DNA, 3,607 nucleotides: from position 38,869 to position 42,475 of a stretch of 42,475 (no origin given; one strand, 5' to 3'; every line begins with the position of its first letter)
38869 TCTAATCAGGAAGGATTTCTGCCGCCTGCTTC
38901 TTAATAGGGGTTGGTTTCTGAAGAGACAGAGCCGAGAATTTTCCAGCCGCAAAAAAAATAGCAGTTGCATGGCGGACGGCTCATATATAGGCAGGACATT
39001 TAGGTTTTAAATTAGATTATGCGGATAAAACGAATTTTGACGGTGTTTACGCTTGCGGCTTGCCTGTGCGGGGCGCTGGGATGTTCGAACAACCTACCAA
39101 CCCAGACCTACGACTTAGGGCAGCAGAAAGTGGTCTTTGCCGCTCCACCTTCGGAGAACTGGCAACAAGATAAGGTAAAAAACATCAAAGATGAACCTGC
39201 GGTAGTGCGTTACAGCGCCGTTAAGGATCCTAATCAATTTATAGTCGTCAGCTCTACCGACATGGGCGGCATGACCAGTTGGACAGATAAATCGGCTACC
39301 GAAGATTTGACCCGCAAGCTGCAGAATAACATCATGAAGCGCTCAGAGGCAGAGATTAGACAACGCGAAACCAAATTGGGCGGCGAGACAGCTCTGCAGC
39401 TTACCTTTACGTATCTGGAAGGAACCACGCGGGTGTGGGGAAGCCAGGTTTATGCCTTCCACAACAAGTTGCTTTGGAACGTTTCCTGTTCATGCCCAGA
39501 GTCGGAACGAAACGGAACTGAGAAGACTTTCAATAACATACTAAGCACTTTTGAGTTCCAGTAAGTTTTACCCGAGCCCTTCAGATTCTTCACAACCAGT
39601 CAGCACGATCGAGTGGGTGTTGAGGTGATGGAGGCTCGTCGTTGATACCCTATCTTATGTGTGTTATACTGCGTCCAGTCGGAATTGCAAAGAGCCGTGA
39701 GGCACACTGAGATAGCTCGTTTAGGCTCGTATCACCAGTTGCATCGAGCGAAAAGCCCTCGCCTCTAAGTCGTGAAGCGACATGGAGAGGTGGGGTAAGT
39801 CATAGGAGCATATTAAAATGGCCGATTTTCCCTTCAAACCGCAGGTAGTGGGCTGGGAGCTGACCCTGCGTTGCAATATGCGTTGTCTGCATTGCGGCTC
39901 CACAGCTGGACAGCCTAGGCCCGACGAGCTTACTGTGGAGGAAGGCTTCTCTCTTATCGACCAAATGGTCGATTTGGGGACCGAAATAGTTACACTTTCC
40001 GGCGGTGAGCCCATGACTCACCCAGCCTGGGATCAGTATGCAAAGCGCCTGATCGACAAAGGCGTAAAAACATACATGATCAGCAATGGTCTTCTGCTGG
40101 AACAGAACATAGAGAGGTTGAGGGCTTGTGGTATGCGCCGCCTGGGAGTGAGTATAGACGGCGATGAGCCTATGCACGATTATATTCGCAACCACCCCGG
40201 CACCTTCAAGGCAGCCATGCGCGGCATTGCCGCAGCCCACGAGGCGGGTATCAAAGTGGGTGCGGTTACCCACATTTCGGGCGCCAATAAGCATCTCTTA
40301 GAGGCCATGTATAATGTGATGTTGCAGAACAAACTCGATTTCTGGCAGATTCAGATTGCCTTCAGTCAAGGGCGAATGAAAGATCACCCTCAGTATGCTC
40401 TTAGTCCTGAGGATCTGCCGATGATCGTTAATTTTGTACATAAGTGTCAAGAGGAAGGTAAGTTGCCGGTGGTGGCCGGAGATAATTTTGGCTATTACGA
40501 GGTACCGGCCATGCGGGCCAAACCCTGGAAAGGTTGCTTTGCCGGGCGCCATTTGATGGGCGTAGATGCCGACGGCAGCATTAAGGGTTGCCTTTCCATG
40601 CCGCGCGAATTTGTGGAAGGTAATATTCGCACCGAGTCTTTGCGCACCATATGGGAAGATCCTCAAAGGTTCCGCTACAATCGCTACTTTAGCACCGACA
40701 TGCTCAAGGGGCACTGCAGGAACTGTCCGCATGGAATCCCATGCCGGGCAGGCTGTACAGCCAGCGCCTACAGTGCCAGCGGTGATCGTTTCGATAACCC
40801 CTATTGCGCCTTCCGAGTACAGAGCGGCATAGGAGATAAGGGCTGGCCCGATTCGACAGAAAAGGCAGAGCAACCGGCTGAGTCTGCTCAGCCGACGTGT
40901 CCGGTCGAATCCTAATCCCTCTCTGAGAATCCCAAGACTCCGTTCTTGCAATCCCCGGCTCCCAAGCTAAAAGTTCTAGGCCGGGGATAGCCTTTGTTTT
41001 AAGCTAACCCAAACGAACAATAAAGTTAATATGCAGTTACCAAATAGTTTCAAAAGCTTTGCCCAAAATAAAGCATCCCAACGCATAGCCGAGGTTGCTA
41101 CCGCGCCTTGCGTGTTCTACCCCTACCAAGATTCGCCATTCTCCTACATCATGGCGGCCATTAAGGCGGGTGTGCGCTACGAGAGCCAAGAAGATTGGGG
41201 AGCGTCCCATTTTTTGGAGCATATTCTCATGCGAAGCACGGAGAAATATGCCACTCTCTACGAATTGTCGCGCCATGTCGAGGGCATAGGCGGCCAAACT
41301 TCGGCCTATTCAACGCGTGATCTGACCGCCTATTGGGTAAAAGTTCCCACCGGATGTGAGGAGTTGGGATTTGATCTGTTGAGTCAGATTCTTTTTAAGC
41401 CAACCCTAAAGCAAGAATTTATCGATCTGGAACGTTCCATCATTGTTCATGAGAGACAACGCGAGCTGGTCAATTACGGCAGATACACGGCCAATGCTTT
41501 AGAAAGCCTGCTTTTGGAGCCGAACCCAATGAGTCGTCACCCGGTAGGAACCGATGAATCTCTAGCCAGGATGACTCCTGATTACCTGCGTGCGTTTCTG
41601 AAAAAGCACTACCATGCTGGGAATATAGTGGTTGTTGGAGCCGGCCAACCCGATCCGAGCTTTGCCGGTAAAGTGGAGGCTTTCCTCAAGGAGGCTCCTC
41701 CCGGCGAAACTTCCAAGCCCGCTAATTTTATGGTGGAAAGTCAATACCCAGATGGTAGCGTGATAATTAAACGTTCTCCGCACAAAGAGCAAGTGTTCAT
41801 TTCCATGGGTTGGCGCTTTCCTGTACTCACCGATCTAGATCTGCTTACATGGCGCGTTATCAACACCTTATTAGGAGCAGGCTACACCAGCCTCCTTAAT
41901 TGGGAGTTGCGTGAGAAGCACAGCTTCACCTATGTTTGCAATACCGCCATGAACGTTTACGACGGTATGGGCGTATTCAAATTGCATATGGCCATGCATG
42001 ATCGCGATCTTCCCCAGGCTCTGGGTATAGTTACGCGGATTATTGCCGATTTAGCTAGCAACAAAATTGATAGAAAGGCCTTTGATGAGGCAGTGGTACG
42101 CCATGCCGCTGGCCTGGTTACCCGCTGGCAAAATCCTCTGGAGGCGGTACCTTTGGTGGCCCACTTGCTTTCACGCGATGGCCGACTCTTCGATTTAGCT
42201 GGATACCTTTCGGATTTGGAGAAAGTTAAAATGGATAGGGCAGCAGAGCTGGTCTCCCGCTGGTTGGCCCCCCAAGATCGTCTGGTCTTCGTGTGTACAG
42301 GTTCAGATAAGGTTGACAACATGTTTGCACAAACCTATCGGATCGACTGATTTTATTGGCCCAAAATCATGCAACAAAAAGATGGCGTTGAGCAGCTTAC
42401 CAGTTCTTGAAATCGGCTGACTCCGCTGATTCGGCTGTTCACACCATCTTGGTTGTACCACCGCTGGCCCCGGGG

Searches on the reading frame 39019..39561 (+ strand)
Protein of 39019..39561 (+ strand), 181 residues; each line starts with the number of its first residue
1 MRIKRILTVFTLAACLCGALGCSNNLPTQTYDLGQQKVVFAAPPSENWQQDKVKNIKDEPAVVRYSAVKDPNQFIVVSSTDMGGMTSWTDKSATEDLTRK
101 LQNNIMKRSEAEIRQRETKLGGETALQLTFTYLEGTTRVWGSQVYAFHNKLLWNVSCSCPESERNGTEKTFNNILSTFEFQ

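Call 7: search_protein_families(library=pfam, proteins=[window:39019-39561:+], max_evalue=0.01)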
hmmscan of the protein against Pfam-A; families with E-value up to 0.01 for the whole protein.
window:39019-39561:+ (181 aa): 1 family
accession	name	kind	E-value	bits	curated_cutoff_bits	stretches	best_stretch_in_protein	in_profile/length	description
PF01789.22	PsbP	-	0.0016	18.9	23.5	1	46-180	19-155/155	PsbP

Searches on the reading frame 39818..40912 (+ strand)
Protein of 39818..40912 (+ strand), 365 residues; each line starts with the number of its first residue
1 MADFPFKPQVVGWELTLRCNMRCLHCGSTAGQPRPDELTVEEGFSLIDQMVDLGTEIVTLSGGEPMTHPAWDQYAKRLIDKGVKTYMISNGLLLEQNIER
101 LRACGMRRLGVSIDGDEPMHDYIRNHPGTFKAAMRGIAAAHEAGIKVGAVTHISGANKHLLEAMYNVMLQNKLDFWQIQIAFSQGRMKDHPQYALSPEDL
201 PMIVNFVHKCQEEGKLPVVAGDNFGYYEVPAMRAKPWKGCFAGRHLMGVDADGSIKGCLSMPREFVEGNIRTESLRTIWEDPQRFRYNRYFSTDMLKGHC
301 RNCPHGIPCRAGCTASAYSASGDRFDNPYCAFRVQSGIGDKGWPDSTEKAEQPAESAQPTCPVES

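Call 7: search_protein_families(library=pfam, proteins=[window:39818-40912:+], max_evalue=0.01)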
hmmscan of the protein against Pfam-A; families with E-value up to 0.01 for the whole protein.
window:39818-40912:+ (365 aa): 3 families
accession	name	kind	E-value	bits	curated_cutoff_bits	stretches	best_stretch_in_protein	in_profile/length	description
PF04055.27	Radical_SAM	-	1.2e-26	94.4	29.5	1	14-153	2-151/166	Radical SAM superfamily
PF13186.11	SPASM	-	4.9e-09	36.8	21.5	1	240-304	1-67/67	Iron-sulfur cluster-binding domain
PF13353.11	Fer4_12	-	0.0014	19.4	22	1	19-115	15-115/137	4Fe-4S single cluster domain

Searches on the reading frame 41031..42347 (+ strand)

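Call 74: search_protein_families(library=padloc, proteins=[window:41031-42347:+], max_evalue=0.01)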
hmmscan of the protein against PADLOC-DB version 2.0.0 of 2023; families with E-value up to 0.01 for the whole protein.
window:41031-42347:+ (439 aa): 0 families

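Call 75: search_protein_families(library=pfam, proteins=[window:41031-42347:+], max_evalue=0.01)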
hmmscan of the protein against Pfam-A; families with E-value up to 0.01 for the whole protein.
window:41031-42347:+ (439 aa): 2 families
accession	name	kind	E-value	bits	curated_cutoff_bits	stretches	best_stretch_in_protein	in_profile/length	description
PF05193.26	Peptidase_M16_C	-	1.4e-23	84.2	23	1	181-354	2-177/181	Peptidase M16 inactive domain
PF00675.25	Peptidase_M16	-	1.2e-20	74.3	22.3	1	34-146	9-120/149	Insulinase (Peptidase family M16)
